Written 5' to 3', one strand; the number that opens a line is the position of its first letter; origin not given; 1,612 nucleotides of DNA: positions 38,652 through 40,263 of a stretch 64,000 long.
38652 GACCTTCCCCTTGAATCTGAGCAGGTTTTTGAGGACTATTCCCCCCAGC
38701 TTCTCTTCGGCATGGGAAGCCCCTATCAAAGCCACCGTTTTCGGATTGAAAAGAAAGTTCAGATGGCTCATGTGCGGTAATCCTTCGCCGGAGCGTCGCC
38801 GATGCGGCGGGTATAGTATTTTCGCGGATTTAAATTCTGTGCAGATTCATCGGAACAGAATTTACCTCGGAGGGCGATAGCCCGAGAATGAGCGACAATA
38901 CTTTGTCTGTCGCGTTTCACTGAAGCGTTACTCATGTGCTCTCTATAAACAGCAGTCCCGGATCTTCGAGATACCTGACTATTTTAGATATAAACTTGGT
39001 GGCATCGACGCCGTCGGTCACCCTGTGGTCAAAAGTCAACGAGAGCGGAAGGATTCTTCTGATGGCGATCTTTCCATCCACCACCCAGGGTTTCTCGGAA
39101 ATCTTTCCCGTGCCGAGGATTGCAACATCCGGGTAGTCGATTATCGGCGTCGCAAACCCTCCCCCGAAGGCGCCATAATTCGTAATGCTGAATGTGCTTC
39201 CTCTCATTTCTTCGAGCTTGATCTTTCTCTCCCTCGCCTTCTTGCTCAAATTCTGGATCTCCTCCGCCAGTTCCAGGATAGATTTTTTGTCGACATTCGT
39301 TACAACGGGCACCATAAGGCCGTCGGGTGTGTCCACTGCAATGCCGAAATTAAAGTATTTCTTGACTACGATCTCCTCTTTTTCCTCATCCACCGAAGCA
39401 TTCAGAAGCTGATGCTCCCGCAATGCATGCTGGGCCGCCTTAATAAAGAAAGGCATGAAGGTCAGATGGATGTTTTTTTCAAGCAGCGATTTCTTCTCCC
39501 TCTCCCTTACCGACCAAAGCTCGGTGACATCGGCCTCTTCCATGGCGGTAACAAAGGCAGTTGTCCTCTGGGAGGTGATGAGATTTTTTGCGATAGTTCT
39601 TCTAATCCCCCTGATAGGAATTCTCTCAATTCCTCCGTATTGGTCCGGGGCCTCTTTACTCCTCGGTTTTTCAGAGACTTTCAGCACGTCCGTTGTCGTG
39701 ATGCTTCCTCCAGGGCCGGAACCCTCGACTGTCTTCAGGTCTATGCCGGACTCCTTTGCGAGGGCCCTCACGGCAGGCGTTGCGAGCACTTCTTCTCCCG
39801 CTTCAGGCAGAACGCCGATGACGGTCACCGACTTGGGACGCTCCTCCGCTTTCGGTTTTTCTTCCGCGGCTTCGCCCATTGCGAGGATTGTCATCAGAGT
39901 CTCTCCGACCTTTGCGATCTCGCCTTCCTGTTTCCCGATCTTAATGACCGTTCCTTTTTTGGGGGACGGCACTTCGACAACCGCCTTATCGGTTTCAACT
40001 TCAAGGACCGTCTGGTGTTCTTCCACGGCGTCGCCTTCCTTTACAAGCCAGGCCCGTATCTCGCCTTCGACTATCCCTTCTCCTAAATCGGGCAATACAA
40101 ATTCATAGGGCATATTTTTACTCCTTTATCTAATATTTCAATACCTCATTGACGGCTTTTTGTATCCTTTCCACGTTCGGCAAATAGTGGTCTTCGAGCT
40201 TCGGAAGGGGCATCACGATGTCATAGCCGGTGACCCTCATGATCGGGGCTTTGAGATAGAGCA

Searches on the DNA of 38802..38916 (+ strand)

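Call 31: build_rna_model(alignment_id=A2, structure=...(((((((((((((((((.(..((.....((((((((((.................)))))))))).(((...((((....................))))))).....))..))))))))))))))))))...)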
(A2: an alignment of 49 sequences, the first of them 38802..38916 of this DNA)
Model R1 built from alignment A2 (49 sequences, 136 columns); structure: as given.
model positions 114; base pairs 37; branch points 1; effective number of sequences 1.47; information 0.59 bits per position. Calibrated on 0.2 Mb of random sequence (short: E-values are rough).
structure used (alignment columns):
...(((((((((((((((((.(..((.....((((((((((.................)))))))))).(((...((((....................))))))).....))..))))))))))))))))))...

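Call 32: search_with_rna_model(model_id=R1, source=window, max_evalue=10, filters=off)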
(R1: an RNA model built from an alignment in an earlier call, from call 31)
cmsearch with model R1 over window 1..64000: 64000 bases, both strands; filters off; matches with E-value up to 10: 33.
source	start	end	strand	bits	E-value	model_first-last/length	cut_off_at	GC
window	51133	51242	+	106.2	1.9e-24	1-114/114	no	0.45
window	46833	46947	+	104.7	4.4e-24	1-114/114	no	0.46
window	31061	31172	-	96.9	4.2e-22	1-114/114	no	0.46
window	38802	38916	+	87.7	8.9e-20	1-114/114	no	0.47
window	51132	51241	-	28.5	7.5e-05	1-114/114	no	0.45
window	46832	46946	-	23.6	0.0013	1-114/114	no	0.46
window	31062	31173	+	18.8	0.021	1-114/114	no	0.46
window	27610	27683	-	16.7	0.071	1-114/114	no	0.38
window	45269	45319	-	16.4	0.082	1-114/114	no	0.53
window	27549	27591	-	14.5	0.26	1-114/114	no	0.42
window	25022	25066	+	13.8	0.38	1-114/114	no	0.4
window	27610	27685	+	12.8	0.69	1-114/114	no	0.37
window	45269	45321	+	12.5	0.79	1-114/114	no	0.51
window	17055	17098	+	12.5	0.83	1-114/114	no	0.39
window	16496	16540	+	12.2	0.98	1-114/114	no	0.53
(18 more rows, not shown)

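Call 34: search_with_rna_model(model_id=R1, sources=[L094, L095, L096, L097, L098, L099, L100, L101, L102, L103, L104, L105, L106, L107, L108, L109, L110, L111, L112, L113, L114, L115, L116, L118, L123, L130, L131], max_evalue=0.001)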
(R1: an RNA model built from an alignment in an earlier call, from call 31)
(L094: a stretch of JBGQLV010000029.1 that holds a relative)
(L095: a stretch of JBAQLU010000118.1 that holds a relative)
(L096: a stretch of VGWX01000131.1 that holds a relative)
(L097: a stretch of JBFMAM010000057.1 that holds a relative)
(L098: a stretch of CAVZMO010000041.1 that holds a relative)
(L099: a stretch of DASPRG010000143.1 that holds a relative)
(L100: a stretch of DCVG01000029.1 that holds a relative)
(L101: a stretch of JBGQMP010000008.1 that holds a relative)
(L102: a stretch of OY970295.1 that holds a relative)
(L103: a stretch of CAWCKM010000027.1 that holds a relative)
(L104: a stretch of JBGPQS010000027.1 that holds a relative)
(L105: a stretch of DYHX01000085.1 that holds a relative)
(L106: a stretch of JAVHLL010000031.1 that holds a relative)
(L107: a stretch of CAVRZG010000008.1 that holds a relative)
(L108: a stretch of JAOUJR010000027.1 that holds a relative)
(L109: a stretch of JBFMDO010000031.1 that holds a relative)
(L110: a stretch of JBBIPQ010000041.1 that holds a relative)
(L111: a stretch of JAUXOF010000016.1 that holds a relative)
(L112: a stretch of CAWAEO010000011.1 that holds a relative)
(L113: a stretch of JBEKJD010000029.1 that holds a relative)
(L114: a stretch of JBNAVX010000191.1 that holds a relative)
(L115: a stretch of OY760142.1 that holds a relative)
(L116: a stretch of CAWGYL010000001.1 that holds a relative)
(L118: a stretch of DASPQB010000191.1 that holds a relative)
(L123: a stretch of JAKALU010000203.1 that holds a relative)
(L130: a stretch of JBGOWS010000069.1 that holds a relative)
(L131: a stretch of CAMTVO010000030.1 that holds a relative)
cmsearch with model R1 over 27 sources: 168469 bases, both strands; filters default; matches with E-value up to 0.001: 3.
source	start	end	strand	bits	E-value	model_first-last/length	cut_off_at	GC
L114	1002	1115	-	125.9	5.2e-29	1-114/114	no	0.39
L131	1542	1674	-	43.8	2.8e-08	1-114/114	no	0.53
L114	1003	1116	+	27.6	0.00033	1-114/114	no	0.39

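Call 39: search_with_rna_model(model_id=R1, sources=[L001, L002, L003, L004, L005, L006, L007, L008, L009, L010, L011, L012, L013, L014, L015, L016, L017, L018, L019, L020, L021, L022, L023, L024, L025, L026, L027, L028, L029, L030, L031, L032, L033, L034, L035, L036, L037, L038, L039, L040, L041, L042, L043, L044, L045, L046, L047, L048, L049, L050, L051, L052, L053, L054, L055, L056, L057, L058, L059, L060, L061, L062, L063, L064, L065, L066, L067, L068, L069, L070, L071, L072, L073, L074, L075, L076, L077, L078, L079, L080, L081, L082, L083, L084, L085, L086, L087, L088, L089, L090, L091, L092, L093], max_evalue=0.0001)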
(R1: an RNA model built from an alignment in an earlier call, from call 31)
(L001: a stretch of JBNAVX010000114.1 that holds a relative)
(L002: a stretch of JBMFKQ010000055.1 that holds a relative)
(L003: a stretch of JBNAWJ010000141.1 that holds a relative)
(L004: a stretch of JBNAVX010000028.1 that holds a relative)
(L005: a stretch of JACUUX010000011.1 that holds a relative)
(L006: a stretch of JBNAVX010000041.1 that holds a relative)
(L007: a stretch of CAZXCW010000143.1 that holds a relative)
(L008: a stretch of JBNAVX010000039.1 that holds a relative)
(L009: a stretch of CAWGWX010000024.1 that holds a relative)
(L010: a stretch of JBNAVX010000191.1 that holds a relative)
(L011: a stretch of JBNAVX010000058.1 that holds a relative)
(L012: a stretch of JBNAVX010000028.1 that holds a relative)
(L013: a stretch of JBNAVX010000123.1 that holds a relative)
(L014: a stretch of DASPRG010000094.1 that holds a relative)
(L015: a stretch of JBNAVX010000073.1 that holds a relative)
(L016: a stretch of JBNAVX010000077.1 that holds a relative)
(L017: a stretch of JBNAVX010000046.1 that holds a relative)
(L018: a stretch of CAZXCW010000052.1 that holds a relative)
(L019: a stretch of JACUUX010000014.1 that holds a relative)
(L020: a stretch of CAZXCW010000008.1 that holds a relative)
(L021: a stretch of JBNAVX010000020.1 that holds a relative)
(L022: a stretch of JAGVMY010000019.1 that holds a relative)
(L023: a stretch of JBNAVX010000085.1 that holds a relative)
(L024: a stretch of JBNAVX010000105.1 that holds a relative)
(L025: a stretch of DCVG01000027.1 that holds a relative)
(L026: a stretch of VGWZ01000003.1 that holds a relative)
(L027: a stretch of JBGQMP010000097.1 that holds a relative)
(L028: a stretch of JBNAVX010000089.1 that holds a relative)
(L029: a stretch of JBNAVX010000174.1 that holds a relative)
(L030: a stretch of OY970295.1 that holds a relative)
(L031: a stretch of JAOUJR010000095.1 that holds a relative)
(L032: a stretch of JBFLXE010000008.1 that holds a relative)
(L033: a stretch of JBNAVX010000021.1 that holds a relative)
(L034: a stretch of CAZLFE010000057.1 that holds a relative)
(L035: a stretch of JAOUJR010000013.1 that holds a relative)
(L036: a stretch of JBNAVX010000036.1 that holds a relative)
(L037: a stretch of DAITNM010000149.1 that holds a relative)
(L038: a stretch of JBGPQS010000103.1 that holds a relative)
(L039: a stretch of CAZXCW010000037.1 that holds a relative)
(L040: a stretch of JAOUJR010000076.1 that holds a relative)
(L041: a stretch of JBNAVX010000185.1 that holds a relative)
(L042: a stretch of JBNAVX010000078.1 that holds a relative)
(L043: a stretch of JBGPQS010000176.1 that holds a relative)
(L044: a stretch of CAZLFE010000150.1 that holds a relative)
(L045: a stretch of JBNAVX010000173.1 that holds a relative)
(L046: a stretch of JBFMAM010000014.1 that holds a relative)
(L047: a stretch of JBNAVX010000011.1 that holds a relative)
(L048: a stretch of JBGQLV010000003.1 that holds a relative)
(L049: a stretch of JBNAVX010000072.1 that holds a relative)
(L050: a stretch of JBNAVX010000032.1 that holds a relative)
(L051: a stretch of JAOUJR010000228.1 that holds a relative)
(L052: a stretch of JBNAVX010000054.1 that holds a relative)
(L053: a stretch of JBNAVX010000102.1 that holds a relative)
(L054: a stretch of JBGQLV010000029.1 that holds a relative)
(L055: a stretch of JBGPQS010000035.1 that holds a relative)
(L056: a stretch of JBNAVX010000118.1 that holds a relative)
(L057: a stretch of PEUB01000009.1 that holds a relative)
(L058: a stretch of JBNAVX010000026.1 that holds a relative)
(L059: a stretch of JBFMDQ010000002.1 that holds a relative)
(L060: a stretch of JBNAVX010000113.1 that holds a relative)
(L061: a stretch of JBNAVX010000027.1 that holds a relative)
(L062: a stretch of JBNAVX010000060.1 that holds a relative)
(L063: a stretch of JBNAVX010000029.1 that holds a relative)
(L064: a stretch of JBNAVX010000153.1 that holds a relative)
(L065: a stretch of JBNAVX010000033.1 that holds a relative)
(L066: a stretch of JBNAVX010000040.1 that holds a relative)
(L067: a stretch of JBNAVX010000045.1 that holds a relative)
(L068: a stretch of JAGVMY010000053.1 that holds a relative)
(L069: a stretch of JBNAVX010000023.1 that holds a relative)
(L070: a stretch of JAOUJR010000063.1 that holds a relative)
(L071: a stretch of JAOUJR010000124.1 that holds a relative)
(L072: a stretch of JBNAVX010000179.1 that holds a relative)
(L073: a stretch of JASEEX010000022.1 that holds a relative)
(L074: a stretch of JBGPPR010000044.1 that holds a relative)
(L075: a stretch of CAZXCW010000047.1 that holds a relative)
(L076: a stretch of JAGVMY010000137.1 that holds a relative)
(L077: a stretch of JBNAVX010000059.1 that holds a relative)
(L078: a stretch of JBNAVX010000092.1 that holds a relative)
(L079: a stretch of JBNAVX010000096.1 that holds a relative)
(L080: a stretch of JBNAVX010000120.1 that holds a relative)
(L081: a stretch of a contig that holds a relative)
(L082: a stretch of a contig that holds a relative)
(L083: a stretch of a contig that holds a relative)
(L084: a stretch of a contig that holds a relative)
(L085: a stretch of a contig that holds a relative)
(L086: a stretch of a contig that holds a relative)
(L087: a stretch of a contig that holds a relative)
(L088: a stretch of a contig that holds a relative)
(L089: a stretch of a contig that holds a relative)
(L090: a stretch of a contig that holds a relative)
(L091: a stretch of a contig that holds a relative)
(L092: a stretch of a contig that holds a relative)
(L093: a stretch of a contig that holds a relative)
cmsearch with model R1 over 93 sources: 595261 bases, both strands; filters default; matches with E-value up to 0.0001: 109.
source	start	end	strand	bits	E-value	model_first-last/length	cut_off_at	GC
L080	2309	2422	-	128.7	3.8e-29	1-114/114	no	0.41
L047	1481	1594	+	126.9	1e-28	1-114/114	no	0.4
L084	3150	3263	-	126.8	1.1e-28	1-114/114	no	0.39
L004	5290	5403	+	126.7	1.1e-28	1-114/114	no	0.42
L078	1714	1827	-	126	1.8e-28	1-114/114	no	0.39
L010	1600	1713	+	125.9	1.9e-28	1-114/114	no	0.39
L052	4022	4135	+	125.9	1.9e-28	1-114/114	no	0.41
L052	4979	5092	+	125.9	1.9e-28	1-114/114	no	0.41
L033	7349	7462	-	125.7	2.1e-28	1-114/114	no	0.43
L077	6942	7055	+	125.5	2.4e-28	1-114/114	no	0.39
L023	895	1008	-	125.4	2.5e-28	1-114/114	no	0.39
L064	3591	3704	+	125.3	2.6e-28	1-114/114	no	0.4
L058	5106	5219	-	125.1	2.9e-28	1-114/114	no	0.41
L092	6720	6833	-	125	3.2e-28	1-114/114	no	0.43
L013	6738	6851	+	124.6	3.9e-28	1-114/114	no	0.39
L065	3219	3332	+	124.6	4e-28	1-114/114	no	0.41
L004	7688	7801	-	124.3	4.7e-28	1-114/114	no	0.39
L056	1889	2002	+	124.1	5.3e-28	1-114/114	no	0.4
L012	4413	4526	-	124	5.7e-28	1-114/114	no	0.41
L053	708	821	+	123.6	7.2e-28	1-114/114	no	0.41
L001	3931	4044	+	123.1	9.2e-28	1-114/114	no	0.44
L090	4237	4350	+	123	1e-27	1-114/114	no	0.4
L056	24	137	-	122.8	1.2e-27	1-114/114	no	0.41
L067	4787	4900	-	122.7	1.2e-27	1-114/114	no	0.42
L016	3935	4048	+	122.7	1.2e-27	1-114/114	no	0.42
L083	7261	7374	-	121.4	2.6e-27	1-114/114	no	0.44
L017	3811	3924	+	121.3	2.7e-27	1-114/114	no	0.43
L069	6649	6762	-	121.1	3e-27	1-114/114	no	0.4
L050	2311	2424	+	120.8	3.5e-27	1-114/114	no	0.39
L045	113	226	+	120.6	4.2e-27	1-114/114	no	0.41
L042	3476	3589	+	120.4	4.4e-27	1-114/114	no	0.39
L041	12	125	-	120.3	4.9e-27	1-114/114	no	0.39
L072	2226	2339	+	120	5.7e-27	1-114/114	no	0.42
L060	6569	6682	+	119.2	9.2e-27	1-114/114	no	0.42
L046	2105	2216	+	119.1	9.6e-27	1-114/114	no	0.44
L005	3335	3448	-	119.1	9.8e-27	1-114/114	no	0.36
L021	4676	4789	+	118.8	1.1e-26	1-114/114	no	0.41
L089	74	187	-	118.8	1.1e-26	1-114/114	no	0.42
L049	4903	5016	+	118.5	1.4e-26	1-114/114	no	0.41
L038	3889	4001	+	118.5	1.4e-26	1-114/114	no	0.44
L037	1783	1896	-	118.3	1.6e-26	1-114/114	no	0.45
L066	3082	3195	-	118.2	1.7e-26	1-114/114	no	0.42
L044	4075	4188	+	117.9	1.9e-26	1-114/114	no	0.46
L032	2753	2867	+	117.5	2.5e-26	1-114/114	no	0.44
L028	3624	3737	+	117.4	2.5e-26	1-114/114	no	0.41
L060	62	175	-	117.2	3e-26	1-114/114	no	0.39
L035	574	686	+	117.1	3.1e-26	1-114/114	no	0.45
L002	43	156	+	117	3.3e-26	1-114/114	no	0.42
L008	4812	4925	+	116.7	3.9e-26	1-114/114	no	0.38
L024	5412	5525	+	116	5.9e-26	1-114/114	no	0.39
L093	23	136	-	115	1e-25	1-114/114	no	0.4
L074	4930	5036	-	114.6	1.3e-25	1-114/114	no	0.41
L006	3953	4066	+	114.4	1.5e-25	1-114/114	no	0.4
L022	4146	4261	-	114.3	1.5e-25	1-114/114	no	0.44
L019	2827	2940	+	114.1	1.8e-25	1-114/114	no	0.39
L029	1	112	-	114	1.8e-25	1-114/114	no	0.42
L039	5290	5404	+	113.7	2.2e-25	1-114/114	no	0.39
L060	7327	7440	+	113.6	2.3e-25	1-114/114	no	0.41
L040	4315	4421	+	113.2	3e-25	1-114/114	no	0.42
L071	3730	3835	+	112.9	3.6e-25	1-114/114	no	0.41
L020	2823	2937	+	112.2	5.5e-25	1-114/114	no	0.41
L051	1994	2100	-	112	6.1e-25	1-114/114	no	0.47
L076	6050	6156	-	111.9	6.3e-25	1-114/114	no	0.38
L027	286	400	-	111.7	7.2e-25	1-114/114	no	0.5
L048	6586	6692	+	111.3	9.1e-25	1-114/114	no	0.46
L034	3791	3903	+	111.1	1e-24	1-114/114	no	0.44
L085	1407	1520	+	110.9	1.2e-24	1-114/114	no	0.39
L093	3367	3480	+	110.4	1.5e-24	1-114/114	no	0.4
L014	2053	2166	-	109.6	2.4e-24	1-114/114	no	0.46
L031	466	572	-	109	3.3e-24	1-114/114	no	0.42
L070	4394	4509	-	108.8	3.7e-24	1-114/114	no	0.45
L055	760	877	-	108.5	4.7e-24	1-114/114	no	0.43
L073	5747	5867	+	107.6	7.8e-24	1-114/114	no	0.49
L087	4684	4799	-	107.4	8.6e-24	1-114/114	no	0.49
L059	6182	6302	+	107.2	9.6e-24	1-114/114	no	0.44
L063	6558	6671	+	106.8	1.3e-23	1-114/114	no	0.42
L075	1785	1895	+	106.4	1.6e-23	1-114/114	no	0.53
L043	105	221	+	106.4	1.6e-23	1-114/114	no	0.44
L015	4799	4912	+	106.3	1.7e-23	1-114/114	no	0.39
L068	2628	2745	-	106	1.9e-23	1-114/114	no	0.44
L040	7464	7579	+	105.8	2.2e-23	1-114/114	no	0.42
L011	1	104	+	103.7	7.2e-23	11-114/114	5'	0.4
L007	3935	4049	-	103.7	7.4e-23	1-114/114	no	0.42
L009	1364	1478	-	103.2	9.7e-23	1-114/114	no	0.48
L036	2531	2647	-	103.1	1e-22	1-114/114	no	0.39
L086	1728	1833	+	102.2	1.7e-22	1-114/114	no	0.42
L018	6878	6992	+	101.6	2.5e-22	1-114/114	no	0.38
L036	5321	5433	-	100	6.3e-22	1-114/114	no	0.39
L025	6079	6193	-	98.1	1.9e-21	1-114/114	no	0.49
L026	7522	7637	+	97.7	2.5e-21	1-114/114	no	0.41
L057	3802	3920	-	97.5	2.8e-21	1-114/114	no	0.45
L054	6004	6122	-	96.4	5.2e-21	1-114/114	no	0.46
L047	7109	7206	+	95.7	7.6e-21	1-98/114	3'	0.4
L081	184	298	+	95.6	8.1e-21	1-114/114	no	0.49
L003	3361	3458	+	95.6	8.2e-21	1-98/114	3'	0.41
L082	991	1105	-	95.5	8.6e-21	1-114/114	no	0.41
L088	5244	5350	-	93.9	2.1e-20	1-114/114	no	0.38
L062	1981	2088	-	93.5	2.8e-20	1-114/114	no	0.4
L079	1374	1470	+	93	3.7e-20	1-97/114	3'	0.43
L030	1758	1872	+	92.3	5.6e-20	1-114/114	no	0.44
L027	3207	3321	-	91.9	7.2e-20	1-114/114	no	0.44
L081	5969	6083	-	89.6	2.6e-19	1-114/114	no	0.44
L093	6563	6676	-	84.5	5.2e-18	1-114/114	no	0.41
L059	4476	4616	+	82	2.2e-17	1-114/114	no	0.35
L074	6892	7018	-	80.5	5.2e-17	1-114/114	no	0.58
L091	2188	2255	-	56.5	5.9e-11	47-114/114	5'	0.41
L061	6456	6523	-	56.5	5.9e-11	47-114/114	5'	0.43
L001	7426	7489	+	56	7.9e-11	1-64/114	3'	0.39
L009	134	237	+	46.8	1.7e-08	1-114/114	no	0.53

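Call 47: search_with_rna_model(model_id=R1, sources=[L133, L134, L135, L136, L137, L138, L139, L140], max_evalue=0.01)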
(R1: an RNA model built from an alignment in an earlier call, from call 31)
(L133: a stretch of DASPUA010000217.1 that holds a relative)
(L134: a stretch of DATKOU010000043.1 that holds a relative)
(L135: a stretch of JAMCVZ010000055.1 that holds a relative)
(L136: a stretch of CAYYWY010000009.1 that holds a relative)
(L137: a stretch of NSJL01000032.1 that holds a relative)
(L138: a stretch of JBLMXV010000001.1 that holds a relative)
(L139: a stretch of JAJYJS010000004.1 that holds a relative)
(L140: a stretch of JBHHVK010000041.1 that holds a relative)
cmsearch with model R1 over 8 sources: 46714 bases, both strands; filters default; matches with E-value up to 0.01: 0.
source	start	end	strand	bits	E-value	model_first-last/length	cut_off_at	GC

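Call 57: search_with_rna_model(model_id=R1, sources=[L213, L214, L215, L216, L217, L218, L219, L220, L221, L222, L223, L224, L225, L226, L227, L228, L229, L230], max_evalue=0.01)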
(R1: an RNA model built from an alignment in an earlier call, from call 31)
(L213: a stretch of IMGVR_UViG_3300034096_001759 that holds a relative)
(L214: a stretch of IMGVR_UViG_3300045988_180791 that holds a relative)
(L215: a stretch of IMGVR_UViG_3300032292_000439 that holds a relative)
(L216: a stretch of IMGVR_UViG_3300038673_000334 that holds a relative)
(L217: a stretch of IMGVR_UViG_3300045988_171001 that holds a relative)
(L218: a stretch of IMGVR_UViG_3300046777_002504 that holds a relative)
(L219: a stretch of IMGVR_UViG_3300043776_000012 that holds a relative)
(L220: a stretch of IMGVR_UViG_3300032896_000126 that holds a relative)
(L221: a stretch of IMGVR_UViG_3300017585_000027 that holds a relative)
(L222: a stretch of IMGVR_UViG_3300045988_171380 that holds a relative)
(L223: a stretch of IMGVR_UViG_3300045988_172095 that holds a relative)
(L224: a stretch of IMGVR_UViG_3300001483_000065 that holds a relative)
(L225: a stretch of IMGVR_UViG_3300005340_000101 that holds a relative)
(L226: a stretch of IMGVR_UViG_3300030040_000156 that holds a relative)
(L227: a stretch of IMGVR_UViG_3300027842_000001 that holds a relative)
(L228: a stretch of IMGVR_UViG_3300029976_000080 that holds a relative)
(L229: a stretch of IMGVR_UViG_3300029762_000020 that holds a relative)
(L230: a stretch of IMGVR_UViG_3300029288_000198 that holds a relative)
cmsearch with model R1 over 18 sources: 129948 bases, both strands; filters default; matches with E-value up to 0.01: 0.
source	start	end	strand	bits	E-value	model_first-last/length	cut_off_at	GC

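Call 66: search_with_rna_model(model_id=R1, sources=[L231, L232, L233, L234, L235, L236, L237, L238, L239, L240, L241, L242, L243, L244, L245, L246, L247, L248, L249, L250, L251], max_evalue=0.0001)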
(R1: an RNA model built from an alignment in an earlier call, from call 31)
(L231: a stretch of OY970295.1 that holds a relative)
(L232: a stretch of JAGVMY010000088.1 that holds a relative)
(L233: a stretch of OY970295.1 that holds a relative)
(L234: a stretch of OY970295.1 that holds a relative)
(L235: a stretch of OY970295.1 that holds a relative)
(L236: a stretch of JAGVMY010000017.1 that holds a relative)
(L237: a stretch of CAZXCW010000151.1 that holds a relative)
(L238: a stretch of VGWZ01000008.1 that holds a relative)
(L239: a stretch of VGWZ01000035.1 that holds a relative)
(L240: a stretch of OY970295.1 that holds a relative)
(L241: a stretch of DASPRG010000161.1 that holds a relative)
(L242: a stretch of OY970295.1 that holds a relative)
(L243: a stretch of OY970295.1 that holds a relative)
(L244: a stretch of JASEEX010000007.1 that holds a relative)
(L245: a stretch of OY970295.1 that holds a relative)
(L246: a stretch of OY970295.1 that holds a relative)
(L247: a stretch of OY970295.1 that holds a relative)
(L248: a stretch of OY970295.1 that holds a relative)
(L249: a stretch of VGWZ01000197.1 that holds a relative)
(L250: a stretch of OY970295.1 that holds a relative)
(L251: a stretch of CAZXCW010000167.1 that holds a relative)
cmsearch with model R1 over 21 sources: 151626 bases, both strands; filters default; matches with E-value up to 0.0001: 25.
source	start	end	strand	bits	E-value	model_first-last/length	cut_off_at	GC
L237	1636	1749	+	110.8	3e-25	1-114/114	no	0.39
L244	5647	5767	-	109.9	5.3e-25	1-114/114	no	0.5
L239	2231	2354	-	108.3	1.3e-24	1-114/114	no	0.41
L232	2454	2571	-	105.6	6.3e-24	1-114/114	no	0.46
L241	5364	5477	-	103.4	2.3e-23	1-114/114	no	0.43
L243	12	126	+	103.2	2.5e-23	1-114/114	no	0.46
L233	5384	5498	-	101.1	8.4e-23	1-114/114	no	0.46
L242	4851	4965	-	100.7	1.1e-22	1-114/114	no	0.46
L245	4653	4766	-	99.2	2.7e-22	1-114/114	no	0.46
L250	982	1096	-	98.7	3.5e-22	1-114/114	no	0.45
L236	390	508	-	98.2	4.6e-22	1-114/114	no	0.5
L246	7249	7363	+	96.1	1.6e-21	1-114/114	no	0.45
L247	4090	4204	+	96.1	1.6e-21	1-114/114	no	0.45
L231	2792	2906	-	93.3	7.9e-21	1-114/114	no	0.47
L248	5011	5125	-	92.5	1.3e-20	1-114/114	no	0.45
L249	259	387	+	90.3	4.6e-20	1-114/114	no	0.47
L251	5618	5733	+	87.5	2.3e-19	1-114/114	no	0.41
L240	13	127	+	86.5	4.2e-19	1-114/114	no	0.5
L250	5069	5181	-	86.1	5.2e-19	1-114/114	no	0.43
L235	1522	1635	+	84.9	1.1e-18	1-114/114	no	0.46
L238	1725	1854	+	80.3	1.5e-17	1-114/114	no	0.48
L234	676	789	-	69.9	6.2e-15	1-114/114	no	0.42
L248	5177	5320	+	44.5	1.6e-08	1-114/114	no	0.49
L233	1615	1757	-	41.7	8e-08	1-114/114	no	0.46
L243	11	125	-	32.4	1.8e-05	1-114/114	no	0.47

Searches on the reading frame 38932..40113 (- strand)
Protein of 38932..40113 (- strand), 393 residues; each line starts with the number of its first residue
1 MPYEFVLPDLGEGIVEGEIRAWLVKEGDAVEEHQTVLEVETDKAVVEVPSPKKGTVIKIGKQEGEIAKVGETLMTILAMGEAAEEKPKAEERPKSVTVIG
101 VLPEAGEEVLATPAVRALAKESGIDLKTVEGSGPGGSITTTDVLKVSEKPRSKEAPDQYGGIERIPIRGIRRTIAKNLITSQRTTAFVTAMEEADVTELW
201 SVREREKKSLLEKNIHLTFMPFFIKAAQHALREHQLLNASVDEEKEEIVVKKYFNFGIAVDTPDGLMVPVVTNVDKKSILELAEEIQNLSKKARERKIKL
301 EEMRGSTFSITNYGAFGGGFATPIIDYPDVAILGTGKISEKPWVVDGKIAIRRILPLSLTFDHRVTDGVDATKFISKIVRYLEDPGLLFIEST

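Call 20: search_protein_families(library=pfam, proteins=[window:38932-40113:-])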
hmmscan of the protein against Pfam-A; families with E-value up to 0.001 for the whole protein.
window:38932-40113:- (393 aa): 3 families
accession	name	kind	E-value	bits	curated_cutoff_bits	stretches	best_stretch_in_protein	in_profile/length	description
PF00198.28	2-oxoacid_dh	-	6.7e-88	294.5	23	1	162-389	4-231/232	2-oxoacid dehydrogenases acyltransferase (catalytic domain)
PF00364.28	Biotin_lipoyl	-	5.1e-21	74.7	22.1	1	4-76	2-73/73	Biotin-requiring enzyme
PF02817.22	E3_binding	-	1.6e-15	57.5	23.7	1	109-144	1-36/36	e3 binding domain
